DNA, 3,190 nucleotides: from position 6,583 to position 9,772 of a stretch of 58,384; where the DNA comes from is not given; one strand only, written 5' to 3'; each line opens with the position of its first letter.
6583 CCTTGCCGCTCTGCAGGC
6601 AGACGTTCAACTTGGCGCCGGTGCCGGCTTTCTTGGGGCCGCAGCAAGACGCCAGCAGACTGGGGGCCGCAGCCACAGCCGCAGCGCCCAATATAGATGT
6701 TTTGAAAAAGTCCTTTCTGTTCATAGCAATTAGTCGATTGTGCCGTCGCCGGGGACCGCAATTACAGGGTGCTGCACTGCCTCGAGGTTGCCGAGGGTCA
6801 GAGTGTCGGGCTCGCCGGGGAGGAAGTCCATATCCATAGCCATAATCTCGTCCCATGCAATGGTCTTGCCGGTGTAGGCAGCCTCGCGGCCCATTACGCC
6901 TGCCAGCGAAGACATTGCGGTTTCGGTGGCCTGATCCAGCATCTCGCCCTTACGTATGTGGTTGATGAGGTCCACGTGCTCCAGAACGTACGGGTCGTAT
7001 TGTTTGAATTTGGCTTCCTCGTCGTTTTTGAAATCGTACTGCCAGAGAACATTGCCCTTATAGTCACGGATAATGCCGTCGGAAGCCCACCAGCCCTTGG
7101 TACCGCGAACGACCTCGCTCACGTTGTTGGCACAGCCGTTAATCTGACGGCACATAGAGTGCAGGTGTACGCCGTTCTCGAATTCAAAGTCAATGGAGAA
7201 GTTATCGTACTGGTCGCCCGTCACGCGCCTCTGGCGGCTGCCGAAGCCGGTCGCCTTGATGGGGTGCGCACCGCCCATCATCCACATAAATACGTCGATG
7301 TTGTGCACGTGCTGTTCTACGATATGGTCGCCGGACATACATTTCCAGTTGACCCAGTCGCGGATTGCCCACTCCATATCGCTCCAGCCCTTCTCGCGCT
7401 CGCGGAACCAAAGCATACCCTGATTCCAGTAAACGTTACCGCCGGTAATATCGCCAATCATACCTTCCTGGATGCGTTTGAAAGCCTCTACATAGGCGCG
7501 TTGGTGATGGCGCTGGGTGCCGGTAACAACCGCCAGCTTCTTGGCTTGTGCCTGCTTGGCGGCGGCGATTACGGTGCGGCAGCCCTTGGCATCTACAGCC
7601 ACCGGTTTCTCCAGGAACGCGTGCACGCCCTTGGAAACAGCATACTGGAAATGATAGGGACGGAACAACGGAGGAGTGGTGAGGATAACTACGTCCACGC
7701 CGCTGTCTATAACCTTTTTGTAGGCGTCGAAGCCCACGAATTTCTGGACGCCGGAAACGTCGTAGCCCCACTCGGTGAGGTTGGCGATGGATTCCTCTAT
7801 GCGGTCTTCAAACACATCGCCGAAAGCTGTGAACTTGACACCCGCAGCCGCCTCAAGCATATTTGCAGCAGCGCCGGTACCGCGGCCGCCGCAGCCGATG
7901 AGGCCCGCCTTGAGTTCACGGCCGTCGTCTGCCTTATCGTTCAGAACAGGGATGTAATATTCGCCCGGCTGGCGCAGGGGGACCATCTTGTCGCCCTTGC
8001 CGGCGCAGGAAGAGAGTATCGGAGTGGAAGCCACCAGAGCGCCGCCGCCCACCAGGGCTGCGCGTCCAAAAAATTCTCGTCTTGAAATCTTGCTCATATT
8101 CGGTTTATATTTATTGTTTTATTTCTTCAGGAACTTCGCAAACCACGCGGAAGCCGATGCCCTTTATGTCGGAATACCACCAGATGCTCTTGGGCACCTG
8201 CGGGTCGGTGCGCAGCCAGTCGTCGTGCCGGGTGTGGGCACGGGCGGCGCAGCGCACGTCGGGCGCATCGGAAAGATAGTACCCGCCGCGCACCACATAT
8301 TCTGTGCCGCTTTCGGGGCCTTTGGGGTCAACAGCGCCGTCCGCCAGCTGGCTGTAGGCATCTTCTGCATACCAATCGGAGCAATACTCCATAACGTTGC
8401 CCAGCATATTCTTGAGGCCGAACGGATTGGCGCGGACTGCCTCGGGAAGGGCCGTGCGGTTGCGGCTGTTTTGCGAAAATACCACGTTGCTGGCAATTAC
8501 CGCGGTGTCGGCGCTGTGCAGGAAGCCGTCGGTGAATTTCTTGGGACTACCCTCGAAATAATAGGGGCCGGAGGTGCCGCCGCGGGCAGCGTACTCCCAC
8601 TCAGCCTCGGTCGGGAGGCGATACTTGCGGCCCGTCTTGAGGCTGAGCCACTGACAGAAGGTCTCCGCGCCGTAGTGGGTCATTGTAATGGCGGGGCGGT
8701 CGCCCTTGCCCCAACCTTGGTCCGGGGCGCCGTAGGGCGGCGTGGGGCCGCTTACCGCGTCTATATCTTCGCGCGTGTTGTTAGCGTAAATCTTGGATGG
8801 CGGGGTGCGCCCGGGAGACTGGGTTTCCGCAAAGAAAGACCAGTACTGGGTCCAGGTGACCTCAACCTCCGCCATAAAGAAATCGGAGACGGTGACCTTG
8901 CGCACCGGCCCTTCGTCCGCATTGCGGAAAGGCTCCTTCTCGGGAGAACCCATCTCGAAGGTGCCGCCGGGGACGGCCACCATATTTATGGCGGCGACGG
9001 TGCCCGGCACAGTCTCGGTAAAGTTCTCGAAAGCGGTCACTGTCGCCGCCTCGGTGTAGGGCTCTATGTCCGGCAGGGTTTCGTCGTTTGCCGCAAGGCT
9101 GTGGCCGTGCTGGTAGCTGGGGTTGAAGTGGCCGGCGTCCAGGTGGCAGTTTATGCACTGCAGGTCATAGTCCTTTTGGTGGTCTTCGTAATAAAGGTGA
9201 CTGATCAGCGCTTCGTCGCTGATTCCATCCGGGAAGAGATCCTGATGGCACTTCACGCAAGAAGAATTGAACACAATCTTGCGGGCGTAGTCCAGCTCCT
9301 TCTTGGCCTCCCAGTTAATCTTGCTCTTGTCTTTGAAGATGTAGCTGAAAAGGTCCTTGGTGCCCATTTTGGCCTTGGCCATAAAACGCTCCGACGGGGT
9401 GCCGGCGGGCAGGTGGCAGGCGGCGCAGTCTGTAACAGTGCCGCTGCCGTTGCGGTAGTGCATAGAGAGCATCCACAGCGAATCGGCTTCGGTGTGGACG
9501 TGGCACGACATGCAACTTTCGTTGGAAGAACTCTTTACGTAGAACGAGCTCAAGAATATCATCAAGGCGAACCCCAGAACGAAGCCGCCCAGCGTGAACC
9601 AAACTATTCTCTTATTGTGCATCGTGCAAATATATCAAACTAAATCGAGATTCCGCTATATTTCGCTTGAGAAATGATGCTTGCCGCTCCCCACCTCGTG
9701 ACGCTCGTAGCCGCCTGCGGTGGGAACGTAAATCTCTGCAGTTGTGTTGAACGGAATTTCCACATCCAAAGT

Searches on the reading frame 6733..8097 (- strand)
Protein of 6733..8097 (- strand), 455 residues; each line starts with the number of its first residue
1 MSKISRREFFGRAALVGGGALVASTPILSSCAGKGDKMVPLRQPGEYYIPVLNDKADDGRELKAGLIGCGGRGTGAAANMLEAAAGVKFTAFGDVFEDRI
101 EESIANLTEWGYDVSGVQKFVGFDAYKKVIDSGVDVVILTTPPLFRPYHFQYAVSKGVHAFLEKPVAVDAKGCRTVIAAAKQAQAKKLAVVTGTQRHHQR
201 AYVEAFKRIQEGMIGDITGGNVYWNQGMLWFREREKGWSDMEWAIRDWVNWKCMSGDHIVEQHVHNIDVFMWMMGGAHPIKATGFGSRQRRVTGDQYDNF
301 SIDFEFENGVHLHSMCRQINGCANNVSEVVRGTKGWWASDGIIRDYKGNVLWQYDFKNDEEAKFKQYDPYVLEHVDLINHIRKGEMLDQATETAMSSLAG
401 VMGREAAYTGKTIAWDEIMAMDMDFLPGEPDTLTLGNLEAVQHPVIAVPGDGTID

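Call 77: search_protein_families(library=pfam, proteins=[window:6733-8097:-], max_evalue=0.00001)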
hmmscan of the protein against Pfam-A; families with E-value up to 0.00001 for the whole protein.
window:6733-8097:- (455 aa): 2 families
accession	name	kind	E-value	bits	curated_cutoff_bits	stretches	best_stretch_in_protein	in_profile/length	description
PF22725.1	GFO_IDH_MocA_C3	-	2.3e-09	37.7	27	1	204-336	3-122/124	GFO/IDH/MocA C-terminal domain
PF01408.29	GFO_IDH_MocA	-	3.6e-09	37.8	24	1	63-186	2-115/120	Oxidoreductase family, NAD-binding Rossmann fold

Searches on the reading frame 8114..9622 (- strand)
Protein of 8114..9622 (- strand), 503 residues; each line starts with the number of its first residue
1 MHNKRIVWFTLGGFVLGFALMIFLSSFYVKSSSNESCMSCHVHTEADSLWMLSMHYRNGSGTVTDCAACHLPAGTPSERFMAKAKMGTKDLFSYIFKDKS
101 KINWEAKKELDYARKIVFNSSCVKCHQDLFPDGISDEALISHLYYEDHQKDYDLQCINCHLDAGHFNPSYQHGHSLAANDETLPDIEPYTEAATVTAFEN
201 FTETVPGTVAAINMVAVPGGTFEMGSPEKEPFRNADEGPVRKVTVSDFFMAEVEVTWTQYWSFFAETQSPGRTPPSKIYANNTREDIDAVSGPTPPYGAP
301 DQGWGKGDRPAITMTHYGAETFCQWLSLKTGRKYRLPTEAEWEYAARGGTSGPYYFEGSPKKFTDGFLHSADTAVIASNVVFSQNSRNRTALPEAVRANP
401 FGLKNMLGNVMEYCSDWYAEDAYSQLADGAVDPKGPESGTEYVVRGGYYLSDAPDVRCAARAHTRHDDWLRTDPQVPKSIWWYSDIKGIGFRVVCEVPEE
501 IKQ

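Call 77: search_protein_families(library=pfam, proteins=[window:8114-9622:-], max_evalue=0.00001)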
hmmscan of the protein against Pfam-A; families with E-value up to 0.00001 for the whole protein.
window:8114-9622:- (503 aa): 3 families
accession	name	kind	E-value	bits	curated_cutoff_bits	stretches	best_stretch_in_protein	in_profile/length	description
PF03781.23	FGE-sulfatase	-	8.4e-44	150.6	23.3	1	213-465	4-240/255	Sulfatase-modifying factor enzyme 1-like domain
PF03264.19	Cytochrom_NNT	-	1.4e-20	74.1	24.1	1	4-168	6-172/174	NapC/NirT cytochrome c family, N-terminal region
PF14522.11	Cytochrome_C7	-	2.3e-07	30.9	24.8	0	119-167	13-55/67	Cytochrome c7 and related cytochrome c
